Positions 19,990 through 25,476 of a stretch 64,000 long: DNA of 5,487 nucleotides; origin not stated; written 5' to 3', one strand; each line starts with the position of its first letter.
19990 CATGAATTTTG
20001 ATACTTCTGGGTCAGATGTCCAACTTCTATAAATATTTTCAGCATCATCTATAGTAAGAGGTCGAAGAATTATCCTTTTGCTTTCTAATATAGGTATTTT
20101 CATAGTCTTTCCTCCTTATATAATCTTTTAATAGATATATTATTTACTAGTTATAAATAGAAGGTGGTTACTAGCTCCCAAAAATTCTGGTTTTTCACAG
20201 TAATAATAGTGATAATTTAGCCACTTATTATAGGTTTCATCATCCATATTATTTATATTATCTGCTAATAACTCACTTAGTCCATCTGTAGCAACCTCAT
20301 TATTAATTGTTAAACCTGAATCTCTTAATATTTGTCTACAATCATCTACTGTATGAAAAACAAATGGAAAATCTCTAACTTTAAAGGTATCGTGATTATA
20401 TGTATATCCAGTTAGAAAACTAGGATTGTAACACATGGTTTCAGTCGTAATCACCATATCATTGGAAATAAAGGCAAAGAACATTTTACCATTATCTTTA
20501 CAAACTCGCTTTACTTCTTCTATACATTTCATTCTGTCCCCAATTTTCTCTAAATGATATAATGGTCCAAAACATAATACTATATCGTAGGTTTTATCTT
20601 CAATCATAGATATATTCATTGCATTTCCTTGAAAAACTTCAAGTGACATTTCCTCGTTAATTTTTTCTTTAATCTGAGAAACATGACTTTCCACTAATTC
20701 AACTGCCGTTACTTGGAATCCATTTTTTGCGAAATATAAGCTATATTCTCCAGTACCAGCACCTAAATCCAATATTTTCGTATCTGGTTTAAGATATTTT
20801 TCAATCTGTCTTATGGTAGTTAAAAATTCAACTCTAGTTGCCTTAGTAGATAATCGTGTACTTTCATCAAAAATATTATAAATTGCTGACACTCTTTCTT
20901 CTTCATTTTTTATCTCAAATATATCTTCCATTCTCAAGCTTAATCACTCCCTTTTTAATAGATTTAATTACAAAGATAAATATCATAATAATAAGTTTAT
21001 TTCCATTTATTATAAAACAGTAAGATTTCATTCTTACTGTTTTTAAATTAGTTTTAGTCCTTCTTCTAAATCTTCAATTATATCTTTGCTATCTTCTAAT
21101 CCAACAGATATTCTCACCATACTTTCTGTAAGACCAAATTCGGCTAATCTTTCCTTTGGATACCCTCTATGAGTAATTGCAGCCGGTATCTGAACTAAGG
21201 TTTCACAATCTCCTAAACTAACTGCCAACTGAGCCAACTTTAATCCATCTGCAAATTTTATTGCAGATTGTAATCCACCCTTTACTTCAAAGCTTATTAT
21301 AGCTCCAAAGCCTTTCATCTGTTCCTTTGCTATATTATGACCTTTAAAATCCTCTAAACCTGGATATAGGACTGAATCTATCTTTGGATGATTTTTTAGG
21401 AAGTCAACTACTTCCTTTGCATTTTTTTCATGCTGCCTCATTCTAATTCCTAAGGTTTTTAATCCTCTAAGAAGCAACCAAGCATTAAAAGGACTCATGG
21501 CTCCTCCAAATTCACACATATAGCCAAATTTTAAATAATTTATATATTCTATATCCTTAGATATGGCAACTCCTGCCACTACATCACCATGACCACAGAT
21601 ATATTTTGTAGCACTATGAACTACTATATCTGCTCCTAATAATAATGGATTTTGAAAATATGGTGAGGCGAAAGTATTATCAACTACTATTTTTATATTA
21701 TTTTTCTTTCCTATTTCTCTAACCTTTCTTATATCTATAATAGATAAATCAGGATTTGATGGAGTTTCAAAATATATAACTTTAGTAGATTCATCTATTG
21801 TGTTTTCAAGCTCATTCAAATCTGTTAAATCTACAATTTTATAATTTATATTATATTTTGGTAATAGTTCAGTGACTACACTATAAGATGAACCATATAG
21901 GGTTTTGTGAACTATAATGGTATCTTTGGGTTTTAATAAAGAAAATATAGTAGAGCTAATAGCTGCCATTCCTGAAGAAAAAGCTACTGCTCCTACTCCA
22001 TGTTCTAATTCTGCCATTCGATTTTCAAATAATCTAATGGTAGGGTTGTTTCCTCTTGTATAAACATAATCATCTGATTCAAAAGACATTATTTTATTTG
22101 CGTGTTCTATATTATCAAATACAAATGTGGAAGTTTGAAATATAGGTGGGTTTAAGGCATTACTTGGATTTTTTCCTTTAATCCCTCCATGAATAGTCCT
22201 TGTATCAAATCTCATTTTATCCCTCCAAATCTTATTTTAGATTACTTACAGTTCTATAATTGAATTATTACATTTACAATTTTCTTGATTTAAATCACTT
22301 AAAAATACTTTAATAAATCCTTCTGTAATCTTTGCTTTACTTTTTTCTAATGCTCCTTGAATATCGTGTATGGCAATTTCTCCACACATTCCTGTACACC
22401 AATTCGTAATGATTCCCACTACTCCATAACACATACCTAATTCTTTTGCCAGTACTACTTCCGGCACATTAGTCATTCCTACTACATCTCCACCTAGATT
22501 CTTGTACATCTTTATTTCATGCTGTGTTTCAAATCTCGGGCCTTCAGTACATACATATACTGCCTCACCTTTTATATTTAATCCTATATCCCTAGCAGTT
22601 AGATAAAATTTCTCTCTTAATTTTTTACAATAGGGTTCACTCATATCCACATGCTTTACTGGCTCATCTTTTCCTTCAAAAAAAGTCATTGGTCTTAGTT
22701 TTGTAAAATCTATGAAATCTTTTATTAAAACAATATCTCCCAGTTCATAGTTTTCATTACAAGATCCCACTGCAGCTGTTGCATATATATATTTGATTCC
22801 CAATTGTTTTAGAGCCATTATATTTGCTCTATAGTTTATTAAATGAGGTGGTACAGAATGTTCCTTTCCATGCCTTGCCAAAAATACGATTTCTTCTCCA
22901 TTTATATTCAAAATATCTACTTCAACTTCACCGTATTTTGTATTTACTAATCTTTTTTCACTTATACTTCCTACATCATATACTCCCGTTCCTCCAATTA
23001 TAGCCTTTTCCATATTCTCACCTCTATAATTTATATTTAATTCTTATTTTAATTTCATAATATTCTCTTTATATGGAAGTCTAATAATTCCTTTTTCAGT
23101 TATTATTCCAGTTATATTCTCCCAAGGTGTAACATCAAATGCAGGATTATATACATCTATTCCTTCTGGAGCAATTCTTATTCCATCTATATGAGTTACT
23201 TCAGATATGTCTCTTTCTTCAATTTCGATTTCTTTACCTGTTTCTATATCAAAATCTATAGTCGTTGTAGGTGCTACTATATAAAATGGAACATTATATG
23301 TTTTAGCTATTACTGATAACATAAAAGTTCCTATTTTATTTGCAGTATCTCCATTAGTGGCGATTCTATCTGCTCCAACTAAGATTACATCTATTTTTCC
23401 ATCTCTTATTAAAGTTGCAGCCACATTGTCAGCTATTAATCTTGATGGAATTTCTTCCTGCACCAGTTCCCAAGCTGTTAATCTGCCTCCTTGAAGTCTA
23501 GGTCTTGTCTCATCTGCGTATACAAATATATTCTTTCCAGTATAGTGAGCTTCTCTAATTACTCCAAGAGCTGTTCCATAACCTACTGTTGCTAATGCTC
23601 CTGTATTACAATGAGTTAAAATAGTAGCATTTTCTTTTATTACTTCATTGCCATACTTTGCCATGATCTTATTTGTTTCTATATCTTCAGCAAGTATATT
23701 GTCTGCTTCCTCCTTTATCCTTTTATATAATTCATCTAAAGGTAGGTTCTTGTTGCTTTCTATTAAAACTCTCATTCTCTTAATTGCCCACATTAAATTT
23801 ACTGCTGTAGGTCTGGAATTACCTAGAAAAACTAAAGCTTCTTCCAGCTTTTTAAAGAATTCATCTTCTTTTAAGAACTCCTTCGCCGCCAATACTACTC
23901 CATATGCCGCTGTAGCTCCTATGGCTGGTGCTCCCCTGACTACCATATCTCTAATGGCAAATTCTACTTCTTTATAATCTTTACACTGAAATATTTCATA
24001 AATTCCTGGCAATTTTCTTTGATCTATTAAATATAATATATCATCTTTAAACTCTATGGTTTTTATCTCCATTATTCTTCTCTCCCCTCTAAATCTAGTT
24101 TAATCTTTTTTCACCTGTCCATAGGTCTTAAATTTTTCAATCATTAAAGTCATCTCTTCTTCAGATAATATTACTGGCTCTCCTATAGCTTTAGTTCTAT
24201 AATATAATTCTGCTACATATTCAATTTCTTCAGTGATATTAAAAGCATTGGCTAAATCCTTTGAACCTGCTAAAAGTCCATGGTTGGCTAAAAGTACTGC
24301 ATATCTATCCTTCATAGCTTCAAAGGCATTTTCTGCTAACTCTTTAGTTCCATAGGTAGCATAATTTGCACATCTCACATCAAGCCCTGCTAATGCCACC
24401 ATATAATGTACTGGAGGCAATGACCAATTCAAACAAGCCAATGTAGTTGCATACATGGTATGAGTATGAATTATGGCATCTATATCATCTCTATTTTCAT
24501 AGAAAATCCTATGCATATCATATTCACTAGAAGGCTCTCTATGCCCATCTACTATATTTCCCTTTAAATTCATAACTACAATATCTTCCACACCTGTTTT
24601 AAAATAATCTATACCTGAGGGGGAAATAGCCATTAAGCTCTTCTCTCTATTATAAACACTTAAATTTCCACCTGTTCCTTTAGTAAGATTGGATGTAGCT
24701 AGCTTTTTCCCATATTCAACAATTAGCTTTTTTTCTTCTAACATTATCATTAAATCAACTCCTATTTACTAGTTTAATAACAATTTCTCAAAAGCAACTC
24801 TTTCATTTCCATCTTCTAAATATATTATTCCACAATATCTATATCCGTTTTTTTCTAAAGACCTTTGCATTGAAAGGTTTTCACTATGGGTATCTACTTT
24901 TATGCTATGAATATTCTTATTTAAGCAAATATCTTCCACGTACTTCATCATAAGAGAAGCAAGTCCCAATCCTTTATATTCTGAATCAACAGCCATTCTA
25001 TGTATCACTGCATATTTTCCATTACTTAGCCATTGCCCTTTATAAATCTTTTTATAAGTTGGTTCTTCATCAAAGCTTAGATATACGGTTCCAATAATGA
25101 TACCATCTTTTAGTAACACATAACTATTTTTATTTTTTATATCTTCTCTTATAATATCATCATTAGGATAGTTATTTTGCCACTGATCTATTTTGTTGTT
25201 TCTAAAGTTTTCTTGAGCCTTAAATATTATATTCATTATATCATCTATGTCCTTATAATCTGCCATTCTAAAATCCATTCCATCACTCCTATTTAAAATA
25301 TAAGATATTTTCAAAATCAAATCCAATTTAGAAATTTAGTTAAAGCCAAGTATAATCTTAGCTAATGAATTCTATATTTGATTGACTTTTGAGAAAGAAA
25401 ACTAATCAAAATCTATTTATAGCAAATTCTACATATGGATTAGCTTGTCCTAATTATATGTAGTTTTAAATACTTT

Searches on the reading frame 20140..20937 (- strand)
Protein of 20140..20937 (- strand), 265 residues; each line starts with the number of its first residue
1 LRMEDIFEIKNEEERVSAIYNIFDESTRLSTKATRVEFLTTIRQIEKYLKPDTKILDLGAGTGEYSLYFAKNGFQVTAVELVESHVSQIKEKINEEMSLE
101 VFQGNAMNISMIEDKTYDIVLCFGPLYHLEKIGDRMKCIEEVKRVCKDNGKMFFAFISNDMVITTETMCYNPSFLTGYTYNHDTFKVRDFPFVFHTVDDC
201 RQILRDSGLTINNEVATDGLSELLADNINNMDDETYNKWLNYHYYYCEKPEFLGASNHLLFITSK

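Call 66: search_protein_families(library=ncbifam, proteins=[window:20140-20937:-], max_evalue=0.00001)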
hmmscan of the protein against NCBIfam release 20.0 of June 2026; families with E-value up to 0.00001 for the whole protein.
window:20140-20937:- (265 aa): 24 families
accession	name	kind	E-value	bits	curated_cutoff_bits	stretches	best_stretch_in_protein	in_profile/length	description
TIGR01983.1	UbiG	equivalog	1.7e-12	47.2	102.95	1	34-164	28-161/228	bifunctional 2-polyprenyl-6-hydroxyphenol methylase/3-demethylubiquinol 3-O-methyltransferase UbiG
NF043040.1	corrin_prot_MT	hypoth_equivalog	2.9e-12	46.5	180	1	44-153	33-146/216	corrinoid protein-associated methyltransferase CpaM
NF008992.0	PRK12335.1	equivalog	8.5e-11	41.5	303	1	42-150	114-219/289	SAM-dependent methyltransferase TehB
TIGR02021.1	BchM-ChlM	equivalog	9.2e-11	41.6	158.9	1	44-148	47-149/218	magnesium protoporphyrin IX methyltransferase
NF001241.0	PRK00216.1-2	equivalog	2.6e-10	40.3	327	1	48-167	48-160/231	demethylmenaquinone methyltransferase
NF008405.0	PRK11207.1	equivalog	6.2e-10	38.9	218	1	30-150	14-128/198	tellurite resistance methyltransferase TehB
TIGR01934.1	MenG_MenH_UbiE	subfamily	1.1e-09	37.9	158.35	1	48-154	38-141/223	ubiquinone/menaquinone biosynthesis methyltransferase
NF041675.1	sarc_dimgly_tmase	equivalog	1.3e-09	38.4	550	1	19-155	38-170/278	sarcosine/dimethylglycine N-methyltransferase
NF008264.0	PRK11036.1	equivalog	1.5e-09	37.7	366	1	50-254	43-243/261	tRNA uridine 5-oxyacetic acid(34) methyltransferase CmoM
NF001243.0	PRK00216.1-4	equivalog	1.6e-09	37.5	235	1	40-158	38-155/237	demethylmenaquinone methyltransferase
TIGR00477.1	tehB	equivalog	4.7e-09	35.9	219.5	1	36-149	59-169/238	tellurite resistance methyltransferase TehB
NF001244.0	PRK00216.1-5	equivalog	2e-08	33.8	216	1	50-153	47-152/236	bifunctional demethylmenaquinone methyltransferase/2-methoxy-6-polyprenyl-1,4-benzoquinol methylase UbiE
NF045649.1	2X_seleno_MduS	exception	2.4e-08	33.3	380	1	53-202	43-185/338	methyltransferase domain-containing selenoprotein MduS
TIGR02752.1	MenG_heptapren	equivalog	3.7e-08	33.2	419.85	1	41-158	37-153/231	demethylmenaquinone methyltransferase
NF052510.1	methyltran_MpqE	exception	4.2e-08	32.9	335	1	49-153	44-150/234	methyl-plastoquinone biosynthesis methyltransferase MpqE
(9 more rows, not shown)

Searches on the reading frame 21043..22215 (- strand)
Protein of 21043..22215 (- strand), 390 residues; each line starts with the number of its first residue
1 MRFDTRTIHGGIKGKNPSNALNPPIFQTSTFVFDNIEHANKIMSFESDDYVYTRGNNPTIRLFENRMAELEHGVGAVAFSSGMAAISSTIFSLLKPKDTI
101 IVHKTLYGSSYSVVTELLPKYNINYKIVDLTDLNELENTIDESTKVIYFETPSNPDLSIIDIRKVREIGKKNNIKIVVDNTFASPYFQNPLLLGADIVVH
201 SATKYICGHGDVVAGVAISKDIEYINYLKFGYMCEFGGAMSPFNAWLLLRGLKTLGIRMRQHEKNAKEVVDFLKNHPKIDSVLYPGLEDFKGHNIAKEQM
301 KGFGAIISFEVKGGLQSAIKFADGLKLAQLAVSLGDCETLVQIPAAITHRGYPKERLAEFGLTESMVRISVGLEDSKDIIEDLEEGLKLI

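Call 66: search_protein_families(library=ncbifam, proteins=[window:21043-22215:-], max_evalue=0.00001)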
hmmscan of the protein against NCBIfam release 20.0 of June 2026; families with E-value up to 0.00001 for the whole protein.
window:21043-22215:- (390 aa): 48 families (the best 25 are shown)
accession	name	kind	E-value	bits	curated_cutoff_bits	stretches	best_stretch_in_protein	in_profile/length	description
TIGR01328.1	met_gam_lyase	equivalog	4e-143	477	549.7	1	1-388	2-389/391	methionine gamma-lyase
NF005695.0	PRK07503.1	equivalog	5.5e-136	453.4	666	1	3-388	10-395/403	methionine gamma-lyase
NF004876.0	PRK06234.1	subfamily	5.7e-136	453.7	666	1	1-390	7-398/400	methionine gamma-lyase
NF005263.0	PRK06767.1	equivalog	1.8e-133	445.3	617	1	2-389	5-385/392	methionine gamma-lyase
NF005810.0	PRK07671.1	equivalog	3.5e-120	401.5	594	1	1-387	1-376/377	bifunctional cystathionine gamma-lyase/homocysteine desulfhydrase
NF005871.0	PRK07811.1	equivalog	2e-118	395.4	513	1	2-388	12-387/389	cystathionine gamma-synthase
TIGR01326.1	OAH_OAS_sulfhy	subfamily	1.3e-115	386.5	495.1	2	2-220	1-219/418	O-acetylhomoserine aminocarboxypropyltransferase/cysteine synthase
TIGR01325.1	O_suc_HS_sulf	equivalog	3.2e-114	381.5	510.05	1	4-387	1-380/380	O-succinylhomoserine sulfhydrylase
NF004821.0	PRK06176.1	equivalog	8.3e-114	380.3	642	1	1-388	1-377/380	cystathionine gamma-synthase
NF006003.0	PRK08133.1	equivalog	9e-114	380.2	522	1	2-388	11-395/396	O-succinylhomoserine sulfhydrylase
NF006097.0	PRK08249.1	equivalog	2.8e-113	378.3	600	1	3-388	11-394/402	cystathionine gamma-synthase family protein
TIGR02080.1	O_succ_thio_ly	equivalog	1.1e-110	369.9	504.55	1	4-388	5-380/382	cystathionine gamma-synthase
NF005976.0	PRK08064.1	equivalog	2.2e-109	366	627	1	3-389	7-382/390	cystathionine beta-lyase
NF005696.0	PRK07504.1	equivalog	3e-108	362.1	675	1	2-388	10-394/397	O-succinylhomoserine sulfhydrylase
NF006347.0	PRK08574.1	equivalog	5.5e-106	354.5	477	1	10-388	9-383/385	cystathionine gamma-synthase family protein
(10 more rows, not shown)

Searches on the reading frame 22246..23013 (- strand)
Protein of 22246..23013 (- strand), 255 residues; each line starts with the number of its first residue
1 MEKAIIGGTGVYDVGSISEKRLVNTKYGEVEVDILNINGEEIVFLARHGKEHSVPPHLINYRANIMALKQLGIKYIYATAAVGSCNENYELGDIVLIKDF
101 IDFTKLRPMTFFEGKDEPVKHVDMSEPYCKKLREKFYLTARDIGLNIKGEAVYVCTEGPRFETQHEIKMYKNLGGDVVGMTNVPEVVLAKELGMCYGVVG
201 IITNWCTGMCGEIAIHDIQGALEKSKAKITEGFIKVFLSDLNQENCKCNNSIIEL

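Call 66: search_protein_families(library=ncbifam, proteins=[window:22246-23013:-], max_evalue=0.00001)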
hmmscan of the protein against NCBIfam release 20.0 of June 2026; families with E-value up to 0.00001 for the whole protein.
window:22246-23013:- (255 aa): 11 families
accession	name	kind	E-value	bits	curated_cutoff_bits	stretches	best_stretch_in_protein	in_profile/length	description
TIGR01694.1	MTAP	equivalog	2e-75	253.3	274.85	1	4-231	3-232/240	S-methyl-5'-thioadenosine phosphorylase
NF006334.0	PRK08564.1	equivalog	4e-72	242.6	382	1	4-252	11-262/267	S-methyl-5'-thioadenosine phosphorylase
NF006599.0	PRK09136.1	equivalog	2.5e-68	229.9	223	1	3-231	4-238/247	S-methyl-5'-thioinosine phosphorylase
NF006492.0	PRK08931.1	equivalog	6.6e-56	189.8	437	1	4-250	7-256/291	S-methyl-5'-thioadenosine phosphorylase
NF005876.0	PRK07823.1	equivalog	1e-52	178.9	306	1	4-216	9-219/267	S-methyl-5'-thioadenosine phosphorylase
NF005657.0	PRK07432.1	equivalog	6.5e-45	153.5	453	1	4-205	7-213/291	S-methyl-5'-thioadenosine phosphorylase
NF006054.0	PRK08202.1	equivalog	1.1e-38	133.3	218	1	62-231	96-265/274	purine-nucleoside phosphorylase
TIGR01697.1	PNPH-PUNA-XAPA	subfamily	2.9e-35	121.8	197.1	1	39-230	50-239/247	inosine/guanosine/xanthosine phosphorylase family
TIGR01700.1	PNPH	equivalog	1.5e-32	113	293.35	1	54-215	66-224/249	purine nucleoside phosphorylase I, inosine and guanosine-specific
TIGR01698.1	PUNP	equivalog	5.1e-30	104.7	302.6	1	61-217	71-223/245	purine-nucleoside phosphorylase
TIGR01699.1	XAPA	equivalog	1.7e-21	76.9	370.9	1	64-218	74-227/248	xanthosine phosphorylase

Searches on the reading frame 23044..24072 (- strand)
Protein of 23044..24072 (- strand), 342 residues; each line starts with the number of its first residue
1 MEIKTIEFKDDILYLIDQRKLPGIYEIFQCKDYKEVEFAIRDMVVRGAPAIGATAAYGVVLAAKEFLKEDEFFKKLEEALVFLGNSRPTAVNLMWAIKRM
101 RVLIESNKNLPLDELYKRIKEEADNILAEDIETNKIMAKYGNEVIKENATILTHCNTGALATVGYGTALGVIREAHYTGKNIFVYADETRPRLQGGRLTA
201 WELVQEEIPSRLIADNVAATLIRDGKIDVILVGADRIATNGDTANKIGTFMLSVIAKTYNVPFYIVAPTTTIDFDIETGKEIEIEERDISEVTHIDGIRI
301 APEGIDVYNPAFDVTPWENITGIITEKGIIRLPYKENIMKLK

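Call 66: search_protein_families(library=ncbifam, proteins=[window:23044-24072:-], max_evalue=0.00001)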
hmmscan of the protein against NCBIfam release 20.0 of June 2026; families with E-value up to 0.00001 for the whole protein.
window:23044-24072:- (342 aa): 8 families
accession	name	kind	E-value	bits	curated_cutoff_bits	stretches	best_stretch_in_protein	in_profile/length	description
NF004326.0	PRK05720.1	subfamily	3.3e-139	463.6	271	1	2-340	9-350/358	s-methyl-5-thioribose-1-phosphate isomerase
TIGR00512.1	salvage_mtnA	equivalog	6.2e-138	459.3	279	1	4-331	1-334/335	S-methyl-5-thioribose-1-phosphate isomerase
TIGR00524.1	eIF-2B_rel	subfamily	1.4e-119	398.8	185.85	1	30-330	1-301/303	S-methyl-5-thioribose-1-phosphate isomerase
NF004700.0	PRK06036.1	equivalog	5.1e-108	361.1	528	1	4-340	2-338/339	S-methyl-5-thioribose-1-phosphate isomerase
NF004436.0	PRK05772.1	equivalog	7e-98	328.2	521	1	3-341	16-360/363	S-methyl-5-thioribose-1-phosphate isomerase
TIGR00511.1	ribulose_e2b2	equivalog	3e-57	194.2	314.1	1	35-331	4-287/301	ribose 1,5-bisphosphate isomerase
NF006210.0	PRK08335.1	equivalog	1.7e-26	93.1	339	1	45-333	18-272/275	translation initiation factor IF-2B subunit alpha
NF004994.0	PRK06372.1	equivalog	1.2e-12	47.8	249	1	183-331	111-247/253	translation initiation factor IF-2B subunit delta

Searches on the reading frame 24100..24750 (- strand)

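Call 66: search_protein_families(library=ncbifam, proteins=[window:24100-24750:-], max_evalue=0.00001)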
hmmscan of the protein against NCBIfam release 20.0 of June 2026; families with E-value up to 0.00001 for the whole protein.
window:24100-24750:- (216 aa): 29 families (the best 25 are shown)
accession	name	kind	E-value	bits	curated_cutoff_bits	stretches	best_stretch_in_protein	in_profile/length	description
NF005302.0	PRK06833.1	equivalog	1.5e-114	380.8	264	1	1-214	1-214/214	L-fuculose-phosphate aldolase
NF053831.1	RU1PAldHalo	equivalog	1.4e-62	210.9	300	1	5-212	4-208/208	ribulose-1-phosphate aldolase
NF005984.0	PRK08087.1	subfamily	2.8e-53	180.9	264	1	9-212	9-211/215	L-fuculose-phosphate aldolase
TIGR01086.1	fucA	equivalog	1.6e-48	165.3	400.25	1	11-211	10-209/214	L-fuculose-phosphate aldolase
NF005123.0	PRK06557.1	subfamily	1.2e-37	129.7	251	1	5-212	11-222/223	L-ribulose-5-phosphate 4-epimerase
NF004527.0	PRK05874.1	equivalog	1.4e-32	113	308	1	10-198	11-201/218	L-fuculose-phosphate aldolase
NF006047.0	PRK08193.1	subfamily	4.5e-29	101.6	257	1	8-190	7-203/231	L-ribulose-5-phosphate 4-epimerase AraD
NF040649.1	FucA_Meth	equivalog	1.6e-27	96.6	250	1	7-185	3-175/179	L-fuculose phosphate aldolase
NF006208.0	PRK08333.1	equivalog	2e-27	96.1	267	1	6-187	5-184/189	aldolase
NF043034.1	OxoTetrPhDc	equivalog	2.2e-27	96.2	250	1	7-189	6-191/205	3-oxo-tetronate 4-phosphate decarboxylase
TIGR00760.1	araD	equivalog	1.5e-25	89.8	389.1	1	4-112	2-111/228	L-ribulose-5-phosphate 4-epimerase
NF006413.0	PRK08660.1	equivalog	6e-24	84.9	203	1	10-188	6-179/184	aldolase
TIGR03328.1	salvage_mtnB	equivalog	2.7e-23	82.5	137.05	1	10-106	1-97/194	methylthioribulose 1-phosphate dehydratase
NF009003.0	PRK12348.1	subfamily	6.6e-22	78.3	331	1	7-189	5-199/228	L-ribulose-5-phosphate 4-epimerase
NF009625.0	PRK13145.1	equivalog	1.1e-19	70.9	369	1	7-111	9-113/235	L-ribulose-5-phosphate 4-epimerase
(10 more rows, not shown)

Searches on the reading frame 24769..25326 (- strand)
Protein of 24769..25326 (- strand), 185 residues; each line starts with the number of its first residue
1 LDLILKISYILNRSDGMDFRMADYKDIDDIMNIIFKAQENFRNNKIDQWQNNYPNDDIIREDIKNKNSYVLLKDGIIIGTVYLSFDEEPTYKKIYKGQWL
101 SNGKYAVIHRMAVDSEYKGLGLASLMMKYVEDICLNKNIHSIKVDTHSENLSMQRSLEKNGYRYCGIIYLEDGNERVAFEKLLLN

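Call 66: search_protein_families(library=ncbifam, proteins=[window:24769-25326:-], max_evalue=0.00001)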
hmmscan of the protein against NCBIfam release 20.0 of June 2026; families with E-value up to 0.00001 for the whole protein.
window:24769-25326:- (185 aa): 1 family
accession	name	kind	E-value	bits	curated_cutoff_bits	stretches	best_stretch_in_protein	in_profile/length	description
NF000359.1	sat3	exception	4.8e-07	30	360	1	101-167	91-157/180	streptothricin N-acetyltransferase Sat3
